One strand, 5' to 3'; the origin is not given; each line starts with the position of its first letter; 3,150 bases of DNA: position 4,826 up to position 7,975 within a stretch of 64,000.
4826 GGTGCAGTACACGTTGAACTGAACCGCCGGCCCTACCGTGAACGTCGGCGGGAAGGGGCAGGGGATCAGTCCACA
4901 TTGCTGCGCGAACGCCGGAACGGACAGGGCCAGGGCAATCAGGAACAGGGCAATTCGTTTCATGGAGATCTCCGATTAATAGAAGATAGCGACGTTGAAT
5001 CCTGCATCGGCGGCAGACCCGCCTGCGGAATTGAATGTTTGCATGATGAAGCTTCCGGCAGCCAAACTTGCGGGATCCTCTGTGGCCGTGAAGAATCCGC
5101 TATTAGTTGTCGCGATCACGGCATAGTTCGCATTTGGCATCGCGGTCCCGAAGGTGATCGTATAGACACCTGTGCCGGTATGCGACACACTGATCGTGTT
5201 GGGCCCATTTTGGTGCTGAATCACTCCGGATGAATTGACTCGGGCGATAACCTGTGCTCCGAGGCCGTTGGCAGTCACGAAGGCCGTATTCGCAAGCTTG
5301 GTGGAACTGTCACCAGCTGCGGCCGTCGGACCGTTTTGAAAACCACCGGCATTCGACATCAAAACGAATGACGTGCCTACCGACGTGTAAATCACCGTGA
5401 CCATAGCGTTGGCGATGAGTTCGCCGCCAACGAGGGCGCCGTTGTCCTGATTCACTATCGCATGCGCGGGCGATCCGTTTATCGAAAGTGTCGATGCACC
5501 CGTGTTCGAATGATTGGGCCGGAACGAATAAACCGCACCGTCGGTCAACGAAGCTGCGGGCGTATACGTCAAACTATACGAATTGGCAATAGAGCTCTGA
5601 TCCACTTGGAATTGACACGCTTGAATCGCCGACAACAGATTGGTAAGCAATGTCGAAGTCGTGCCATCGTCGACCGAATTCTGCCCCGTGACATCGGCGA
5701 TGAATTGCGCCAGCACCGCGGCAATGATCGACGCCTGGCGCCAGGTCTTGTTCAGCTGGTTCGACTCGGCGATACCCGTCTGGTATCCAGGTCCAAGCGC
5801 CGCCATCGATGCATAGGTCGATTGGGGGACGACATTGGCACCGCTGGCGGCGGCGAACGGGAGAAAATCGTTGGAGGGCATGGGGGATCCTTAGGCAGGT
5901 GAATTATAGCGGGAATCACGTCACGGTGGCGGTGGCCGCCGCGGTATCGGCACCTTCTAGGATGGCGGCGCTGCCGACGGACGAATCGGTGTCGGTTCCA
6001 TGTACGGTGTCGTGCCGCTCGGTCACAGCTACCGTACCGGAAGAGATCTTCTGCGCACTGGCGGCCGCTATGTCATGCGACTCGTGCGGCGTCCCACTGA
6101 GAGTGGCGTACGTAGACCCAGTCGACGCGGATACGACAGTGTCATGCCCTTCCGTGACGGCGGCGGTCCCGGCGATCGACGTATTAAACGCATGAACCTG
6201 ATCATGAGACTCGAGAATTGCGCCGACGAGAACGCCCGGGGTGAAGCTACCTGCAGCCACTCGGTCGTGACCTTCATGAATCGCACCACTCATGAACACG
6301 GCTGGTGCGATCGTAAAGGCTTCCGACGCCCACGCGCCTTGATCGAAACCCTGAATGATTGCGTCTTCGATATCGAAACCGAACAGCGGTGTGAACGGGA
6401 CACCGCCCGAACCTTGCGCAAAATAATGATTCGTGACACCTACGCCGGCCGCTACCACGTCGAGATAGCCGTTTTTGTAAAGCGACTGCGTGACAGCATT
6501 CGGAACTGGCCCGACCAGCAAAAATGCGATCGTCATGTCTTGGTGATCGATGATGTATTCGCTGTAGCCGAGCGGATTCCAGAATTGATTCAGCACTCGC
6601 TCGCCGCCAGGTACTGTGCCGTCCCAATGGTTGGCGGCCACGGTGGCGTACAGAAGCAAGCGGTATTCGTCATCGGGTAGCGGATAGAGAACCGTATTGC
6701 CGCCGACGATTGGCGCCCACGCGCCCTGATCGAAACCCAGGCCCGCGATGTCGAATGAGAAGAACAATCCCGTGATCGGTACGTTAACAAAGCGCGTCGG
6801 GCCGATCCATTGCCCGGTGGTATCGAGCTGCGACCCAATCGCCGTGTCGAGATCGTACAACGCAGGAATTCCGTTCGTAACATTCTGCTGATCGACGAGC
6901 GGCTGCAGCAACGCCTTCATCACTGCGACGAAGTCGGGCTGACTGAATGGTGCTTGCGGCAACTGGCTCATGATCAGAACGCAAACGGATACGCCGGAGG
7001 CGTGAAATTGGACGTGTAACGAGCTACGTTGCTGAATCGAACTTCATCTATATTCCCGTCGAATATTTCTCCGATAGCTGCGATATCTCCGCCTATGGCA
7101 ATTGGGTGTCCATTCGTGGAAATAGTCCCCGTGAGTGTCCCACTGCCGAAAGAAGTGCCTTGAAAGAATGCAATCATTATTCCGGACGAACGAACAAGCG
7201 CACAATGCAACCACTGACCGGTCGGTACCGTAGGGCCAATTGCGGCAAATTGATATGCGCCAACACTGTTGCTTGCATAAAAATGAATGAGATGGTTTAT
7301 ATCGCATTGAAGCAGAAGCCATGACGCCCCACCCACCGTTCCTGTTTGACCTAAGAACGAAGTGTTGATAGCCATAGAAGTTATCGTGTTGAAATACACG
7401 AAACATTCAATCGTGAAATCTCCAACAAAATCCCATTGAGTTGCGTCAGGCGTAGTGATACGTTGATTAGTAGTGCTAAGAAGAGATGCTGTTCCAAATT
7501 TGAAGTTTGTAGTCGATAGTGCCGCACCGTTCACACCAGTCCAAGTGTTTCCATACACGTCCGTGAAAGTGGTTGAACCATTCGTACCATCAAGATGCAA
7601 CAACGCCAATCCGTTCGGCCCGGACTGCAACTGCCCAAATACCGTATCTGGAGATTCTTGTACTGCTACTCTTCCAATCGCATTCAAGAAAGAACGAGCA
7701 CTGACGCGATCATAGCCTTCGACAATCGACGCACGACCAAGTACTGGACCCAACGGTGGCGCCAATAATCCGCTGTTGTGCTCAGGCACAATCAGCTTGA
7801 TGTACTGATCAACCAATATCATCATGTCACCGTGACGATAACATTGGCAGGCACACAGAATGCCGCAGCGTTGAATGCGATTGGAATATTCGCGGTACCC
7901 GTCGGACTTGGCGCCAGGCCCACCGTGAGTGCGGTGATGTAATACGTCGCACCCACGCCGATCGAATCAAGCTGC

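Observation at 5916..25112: Family of ~15-aa I/T-x-E-x-[HN]-D repeats shared by a tail protein, a head-module LamG protein and the C-termini of two other virion proteins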

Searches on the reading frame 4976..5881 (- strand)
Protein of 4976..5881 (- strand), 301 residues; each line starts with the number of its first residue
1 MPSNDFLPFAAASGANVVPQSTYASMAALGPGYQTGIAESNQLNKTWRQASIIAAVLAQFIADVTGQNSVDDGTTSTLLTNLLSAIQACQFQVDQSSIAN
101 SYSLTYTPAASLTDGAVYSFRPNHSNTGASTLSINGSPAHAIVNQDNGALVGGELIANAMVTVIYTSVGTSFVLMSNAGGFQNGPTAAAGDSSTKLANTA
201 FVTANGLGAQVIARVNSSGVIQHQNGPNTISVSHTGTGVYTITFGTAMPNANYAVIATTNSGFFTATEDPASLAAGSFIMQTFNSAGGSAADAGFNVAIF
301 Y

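Call 8: search_protein_families(library=pfam, proteins=[window:4976-5881:-], max_evalue=0.01)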
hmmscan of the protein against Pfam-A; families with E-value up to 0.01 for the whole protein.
window:4976-5881:- (301 aa): 0 families

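Call 13: search_protein_families(library=phrogs, proteins=[window:4976-5881:-], max_evalue=0.001)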
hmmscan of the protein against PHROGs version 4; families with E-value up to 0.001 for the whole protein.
window:4976-5881:- (301 aa): 6 families
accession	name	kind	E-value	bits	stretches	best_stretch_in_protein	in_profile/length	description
phrog_11303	-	tail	1.8e-35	123.8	1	1-169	1-178/231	tail fiber protein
phrog_3484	-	tail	1.4e-10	41.2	1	131-300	225-392/818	tail fiber protein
phrog_4900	-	tail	1.7e-08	34.1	1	41-262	193-410/964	tail protein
phrog_1396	-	tail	7.1e-08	33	1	1-276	7-304/504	tail fiber protein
phrog_11355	-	tail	4.1e-06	27.8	1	217-267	39-90/131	tail fiber protein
phrog_27810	-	unknown function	0.0005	21.3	1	215-266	17-68/108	-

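Call 82: search_protein_families(library=pfam, proteins=[window:4976-5881:-], max_evalue=0.1)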
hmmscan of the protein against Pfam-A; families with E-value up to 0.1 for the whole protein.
window:4976-5881:- (301 aa): 0 families

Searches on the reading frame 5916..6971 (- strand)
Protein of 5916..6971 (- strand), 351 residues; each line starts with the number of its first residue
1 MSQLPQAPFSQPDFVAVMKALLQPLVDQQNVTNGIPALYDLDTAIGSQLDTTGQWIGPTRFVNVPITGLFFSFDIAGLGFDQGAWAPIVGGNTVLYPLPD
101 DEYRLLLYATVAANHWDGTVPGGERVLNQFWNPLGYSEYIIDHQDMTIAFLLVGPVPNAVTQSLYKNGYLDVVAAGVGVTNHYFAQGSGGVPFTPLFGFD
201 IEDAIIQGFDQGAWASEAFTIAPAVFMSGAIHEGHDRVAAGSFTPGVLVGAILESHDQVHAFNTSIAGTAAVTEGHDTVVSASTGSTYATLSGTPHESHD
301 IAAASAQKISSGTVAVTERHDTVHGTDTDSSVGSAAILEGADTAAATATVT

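Call 8: search_protein_families(library=pfam, proteins=[window:5916-6971:-], max_evalue=0.01)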
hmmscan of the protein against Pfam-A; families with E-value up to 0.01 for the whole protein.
window:5916-6971:- (351 aa): 1 family
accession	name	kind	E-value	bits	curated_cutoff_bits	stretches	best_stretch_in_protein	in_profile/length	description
PF11041.13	DUF2612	-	1.3e-38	133.2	23.5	1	11-180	12-180/181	Protein of unknown function (DUF2612)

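Call 13: search_protein_families(library=phrogs, proteins=[window:5916-6971:-], max_evalue=0.001)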
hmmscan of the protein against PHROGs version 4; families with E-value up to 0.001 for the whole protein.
window:5916-6971:- (351 aa): 1 family
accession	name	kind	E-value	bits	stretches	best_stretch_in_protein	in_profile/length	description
phrog_587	-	head and packaging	1.2e-38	134.3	1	11-228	36-246/392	structural protein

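Call 29: find_related_loci(query=window:5916-6971:-, collection=viral_contigs, flank=10000)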
Query window:5916-6971:- (351 aa) in viral_contigs; peptide patterns used: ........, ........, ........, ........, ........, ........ (x = any residue, [..] = any of these).
12 stretches matched a pattern; 6 encode a relative of the query (tblastn E <= 1e-3); 6 distinct loci.
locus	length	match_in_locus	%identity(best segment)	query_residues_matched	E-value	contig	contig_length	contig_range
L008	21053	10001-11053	99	1-351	0e+0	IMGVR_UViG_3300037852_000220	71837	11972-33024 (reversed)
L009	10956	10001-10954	100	1-318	0e+0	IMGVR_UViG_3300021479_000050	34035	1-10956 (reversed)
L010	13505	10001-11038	73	1-342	9e-164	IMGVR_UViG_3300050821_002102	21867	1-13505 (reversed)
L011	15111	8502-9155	62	1-215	8e-87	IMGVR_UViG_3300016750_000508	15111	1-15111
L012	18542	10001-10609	65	10-218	3e-83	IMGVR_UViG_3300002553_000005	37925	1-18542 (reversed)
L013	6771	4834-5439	61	11-218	3e-80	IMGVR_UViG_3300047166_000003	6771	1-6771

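Call 47: search_dna_similar(query=window:5916-6971:-, collection=phages, mode=protein, max_evalue=0.001, max_rows=25)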
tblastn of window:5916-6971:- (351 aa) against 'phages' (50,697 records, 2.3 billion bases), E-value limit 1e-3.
Records with a match: 72; places in all: 74; records where one place covers at least 80% of the query: 0.
Best place of each record, by identity: <60% 72.
By first word of the organism name: Pseudomonas 28; Klebsiella 11; Burkholderia 7; Escherichia 4; Pasteurella 4; Salmonella 2; Agathobaculum 2; Hafnia 2; Phage 1; Yersinia 1; and 10 more.
By host as written in the record: Pseudomonas syringae pv. porri LMG 28495 8; - 5; Escherichia coli 4; Klebsiella pneumoniae 4; Burkholderia cenocepacia 2; Burkholderia sp. 2; Burkholderia gladioli 2; Salmonella enterica subsp. diarizonae 519/03 IIIb 2; and 36 more.
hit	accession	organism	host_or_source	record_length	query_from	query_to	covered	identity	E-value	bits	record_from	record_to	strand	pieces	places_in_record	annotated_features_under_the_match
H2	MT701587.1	Burkholderia phage Magia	Burkholderia cenocepacia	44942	11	248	68%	41.7%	5e-49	182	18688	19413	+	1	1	minor tail protein | putative tail fiber protein | terminator | ribosome_binding_site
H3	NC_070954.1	Burkholderia phage Magia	Burkholderia cenocepacia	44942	11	248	68%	41.7%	5e-49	182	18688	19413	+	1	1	structural protein | tail fiber protein | terminator | ribosome_binding_site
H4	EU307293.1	Burkholderia phage Bups phi1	Burkholderia pseudomallei NCTC 13178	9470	11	248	68%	41.3%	2e-47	177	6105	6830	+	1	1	hypothetical protein | putative tail protein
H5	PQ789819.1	Burkholderia phage vB_E192a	Burkholderia sp.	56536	11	248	68%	40.5%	3e-48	180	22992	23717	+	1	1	structural protein | tail protein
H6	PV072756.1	Burkholderia phage vB_PL1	Burkholderia sp.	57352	11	243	66%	40.8%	6e-45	170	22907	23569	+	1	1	structural protein | hypothetical protein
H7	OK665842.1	Burkholderia phage BgManors32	Burkholderia gladioli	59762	11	215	58%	43.9%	3e-44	168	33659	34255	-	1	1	hypothetical protein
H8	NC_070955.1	Burkholderia phage BgManors32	Burkholderia gladioli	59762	11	215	58%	43.9%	3e-44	168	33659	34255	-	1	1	structural protein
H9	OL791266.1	Phage WC36-2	-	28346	11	216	59%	42.2%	3e-44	168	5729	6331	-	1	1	record has no annotation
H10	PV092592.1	Yersinia phage YP3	Yersinia ruckeri Yr3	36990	10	214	56%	40.4%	5e-27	146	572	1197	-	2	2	tail fiber protein | hypothetical protein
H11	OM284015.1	Elizabethkingia phage EKP1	Elizabethkingia anophelis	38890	10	216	59%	38.4%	7e-32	132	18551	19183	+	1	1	DUF2612 domain-containing protein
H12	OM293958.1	Bordetella phage vB_BaM-IFTN9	Bordetella avium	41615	11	220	60%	37.7%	4e-30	127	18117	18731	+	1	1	hypothetical protein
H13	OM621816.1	Edwardsiella phage vB_EpM_ZHS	Edwardsiella piscicida EIB202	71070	11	220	60%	37.4%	3e-35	142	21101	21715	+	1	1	DUF2612 domain-containing protein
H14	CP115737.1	Citrobacter phage Omnitron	Citrobacter braakii GW-Imi-1b1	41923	10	214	58%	38.0%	1e-29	125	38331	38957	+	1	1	record has no annotation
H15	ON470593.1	Escherichia phage vB_EcoM-683R1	Escherichia coli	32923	10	214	58%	37.1%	5e-32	132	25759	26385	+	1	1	hypothetical protein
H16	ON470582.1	Escherichia phage vB_EcoM-689R2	Escherichia coli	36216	10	214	58%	37.1%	5e-32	132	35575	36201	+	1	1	hypothetical protein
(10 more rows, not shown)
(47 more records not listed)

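Call 49: get_annotated_region(hit=H3, flank=3500)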
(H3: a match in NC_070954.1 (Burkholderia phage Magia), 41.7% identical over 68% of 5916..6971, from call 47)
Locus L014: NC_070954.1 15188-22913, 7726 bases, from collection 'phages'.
description: Burkholderia phage Magia, complete genome.
organism: Burkholderia phage Magia (NCBI taxid 2767577)
taxonomy: Viruses; Duplodnaviria; Heunggongvirae; Uroviricota; Caudoviricetes; Magiavirus; Magiavirus magia
host: Burkholderia cenocepacia; source: soil; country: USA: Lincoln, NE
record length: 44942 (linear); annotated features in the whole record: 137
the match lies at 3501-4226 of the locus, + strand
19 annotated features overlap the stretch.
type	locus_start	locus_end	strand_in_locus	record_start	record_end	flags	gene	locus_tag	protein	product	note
CDS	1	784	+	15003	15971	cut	-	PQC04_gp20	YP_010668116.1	baseplate hub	-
CDS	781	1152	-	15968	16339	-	-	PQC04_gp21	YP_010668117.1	hypothetical protein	-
regulatory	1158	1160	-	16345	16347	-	-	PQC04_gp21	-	ribosome_binding_site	-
regulatory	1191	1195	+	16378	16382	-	-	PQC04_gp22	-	ribosome_binding_site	-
CDS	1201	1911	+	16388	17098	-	-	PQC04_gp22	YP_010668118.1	baseplate spike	InterPro:IPR041599, IPR037026; gb|QEG07874.1| baseplate assembly protein [Escherichia phage Mangalitsa] evalue 2.12e-17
regulatory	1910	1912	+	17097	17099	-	-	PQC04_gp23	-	ribosome_binding_site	-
CDS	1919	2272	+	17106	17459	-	-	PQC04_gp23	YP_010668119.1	baseplate wedge subunit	gb|QAX92346.1| putative baseplate component [Pantoea phage vB_PagM_LIET2] evalue 2.71e-9; HHPred: match to T4 baseplate ...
regulatory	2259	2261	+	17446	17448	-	-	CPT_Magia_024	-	ribosome_binding_site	-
CDS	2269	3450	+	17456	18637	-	-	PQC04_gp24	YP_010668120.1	baseplate wedge subunit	gb|QBP28337.1| baseplate J superfamily protein [Klebsiella phage ST16-OXA48phi5.2] evalue 4.16e-123; InterPro:IPR006949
regulatory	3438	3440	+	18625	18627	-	-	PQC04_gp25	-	ribosome_binding_site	-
CDS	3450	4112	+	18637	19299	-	-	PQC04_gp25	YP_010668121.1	structural protein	gb|QDH85510.1| tail fiber like protein [Proteus phage vB_PmiP_RS51pmB] evalue 7.64e-12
regulatory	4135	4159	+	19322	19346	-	-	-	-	terminator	-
regulatory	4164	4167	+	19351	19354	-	-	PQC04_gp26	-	ribosome_binding_site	-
CDS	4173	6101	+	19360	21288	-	-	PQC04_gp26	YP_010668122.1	tail fiber protein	IPR008979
regulatory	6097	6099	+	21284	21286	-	-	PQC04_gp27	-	ribosome_binding_site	-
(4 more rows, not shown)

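Call 92: search_solved_structures(query=window:5916-6971:-, max_evalue=0.01, show_alignments=2)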
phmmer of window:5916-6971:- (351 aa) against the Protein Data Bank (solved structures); distinct sequences matched with E-value up to 0.01: 1.
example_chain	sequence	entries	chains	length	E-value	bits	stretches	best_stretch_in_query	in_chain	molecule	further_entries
9zd7_1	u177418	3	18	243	1.7e-05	27.2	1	11-179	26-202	gp89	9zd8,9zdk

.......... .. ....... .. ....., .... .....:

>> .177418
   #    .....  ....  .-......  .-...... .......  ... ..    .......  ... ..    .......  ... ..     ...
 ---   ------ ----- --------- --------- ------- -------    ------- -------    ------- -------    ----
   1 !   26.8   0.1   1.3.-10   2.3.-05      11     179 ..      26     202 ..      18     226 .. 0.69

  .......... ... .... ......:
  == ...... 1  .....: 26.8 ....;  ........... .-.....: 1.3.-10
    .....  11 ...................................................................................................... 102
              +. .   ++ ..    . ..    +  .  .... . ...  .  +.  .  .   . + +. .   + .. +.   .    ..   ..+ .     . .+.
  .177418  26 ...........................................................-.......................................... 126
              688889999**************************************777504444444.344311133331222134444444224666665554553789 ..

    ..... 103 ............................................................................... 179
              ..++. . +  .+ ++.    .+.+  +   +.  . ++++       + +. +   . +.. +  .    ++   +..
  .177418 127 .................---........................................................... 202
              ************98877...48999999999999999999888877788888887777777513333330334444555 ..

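Call 103: search_protein_families(library=ncbifam, proteins=[window:5916-6971:-], max_evalue=0.01)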
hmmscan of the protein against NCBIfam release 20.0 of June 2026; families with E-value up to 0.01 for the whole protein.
window:5916-6971:- (351 aa): 0 families

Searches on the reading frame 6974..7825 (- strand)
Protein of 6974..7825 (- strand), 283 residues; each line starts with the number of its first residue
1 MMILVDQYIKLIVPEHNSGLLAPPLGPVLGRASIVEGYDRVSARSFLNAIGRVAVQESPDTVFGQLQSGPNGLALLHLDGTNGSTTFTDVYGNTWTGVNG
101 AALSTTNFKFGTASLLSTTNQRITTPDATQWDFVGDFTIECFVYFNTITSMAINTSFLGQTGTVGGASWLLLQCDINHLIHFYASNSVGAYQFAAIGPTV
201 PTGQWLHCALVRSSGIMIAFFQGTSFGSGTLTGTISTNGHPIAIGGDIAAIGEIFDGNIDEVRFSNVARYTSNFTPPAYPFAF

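Call 8: search_protein_families(library=pfam, proteins=[window:6974-7825:-], max_evalue=0.01)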
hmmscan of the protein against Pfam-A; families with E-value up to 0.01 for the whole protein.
window:6974-7825:- (283 aa): 1 family
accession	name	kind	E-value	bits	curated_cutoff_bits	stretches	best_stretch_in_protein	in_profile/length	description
PF13385.13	Laminin_G_3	-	2.5e-18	67.1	27.6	1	118-269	2-145/151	Concanavalin A-like lectin/glucanases superfamily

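Call 13: search_protein_families(library=phrogs, proteins=[window:6974-7825:-], max_evalue=0.001)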
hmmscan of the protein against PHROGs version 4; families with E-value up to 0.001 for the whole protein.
window:6974-7825:- (283 aa): 9 families
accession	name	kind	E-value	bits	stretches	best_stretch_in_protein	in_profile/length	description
phrog_3545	-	unknown function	8.5e-32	111.2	1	68-281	748-976/1115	-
phrog_24074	-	unknown function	7e-25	88.4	1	75-278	418-620/892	-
phrog_701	-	head and packaging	6e-18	63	1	94-278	4042-4219/6136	virion structural protein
phrog_13163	-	tail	1.8e-17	63.5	1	98-280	538-716/976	baseplate wedge subunit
phrog_38322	-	unknown function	3.8e-17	63.3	1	73-281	298-503/506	-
phrog_18802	-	head and packaging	1e-16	59.7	1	86-278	818-1001/3007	virion structural protein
phrog_32294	-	tail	4.3e-13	47.9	1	101-277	433-603/2435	baseplate wedge subunit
phrog_8510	-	head and packaging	1.9e-06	26.9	1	92-277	512-694/1348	virion structural protein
phrog_24534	-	tail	0.00078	19.4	1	76-264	6-183/341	tail fiber protein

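Call 59: find_related_loci(query=window:6974-7825:-, collection=viral_contigs, flank=4000)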
Query window:6974-7825:- (283 aa) in viral_contigs; peptide patterns used: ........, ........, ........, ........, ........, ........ (x = any residue, [..] = any of these).
13 stretches matched a pattern; 7 encode a relative of the query (tblastn E <= 1e-3); 7 distinct loci.
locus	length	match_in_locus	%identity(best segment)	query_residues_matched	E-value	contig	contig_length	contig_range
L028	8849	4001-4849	98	1-283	0e+0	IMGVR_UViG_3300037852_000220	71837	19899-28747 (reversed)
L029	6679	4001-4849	98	1-283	0e+0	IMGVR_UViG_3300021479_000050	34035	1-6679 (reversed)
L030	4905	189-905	52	41-283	6e-67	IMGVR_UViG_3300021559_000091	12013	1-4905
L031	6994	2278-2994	52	41-283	1e-66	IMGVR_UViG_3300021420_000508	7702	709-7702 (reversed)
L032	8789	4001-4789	45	15-283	2e-61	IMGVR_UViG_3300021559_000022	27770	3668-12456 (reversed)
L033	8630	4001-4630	53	73-283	6e-62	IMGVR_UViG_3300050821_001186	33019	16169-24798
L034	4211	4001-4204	74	73-140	9e-29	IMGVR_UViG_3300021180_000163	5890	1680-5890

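Call 103: search_protein_families(library=ncbifam, proteins=[window:6974-7825:-], max_evalue=0.01)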
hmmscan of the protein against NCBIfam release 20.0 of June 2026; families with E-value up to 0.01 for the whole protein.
window:6974-7825:- (283 aa): 0 families

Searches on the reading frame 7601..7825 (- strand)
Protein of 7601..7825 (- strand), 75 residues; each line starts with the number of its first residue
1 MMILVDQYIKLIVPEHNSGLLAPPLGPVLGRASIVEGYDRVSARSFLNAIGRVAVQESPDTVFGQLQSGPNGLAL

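Call 112: find_homologous_proteins(query=window:7601-7825:-, max_evalue=0.01)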
Query window:7601-7825:-: 1 candidates shared short words with the query, none scored E <= 0.01.
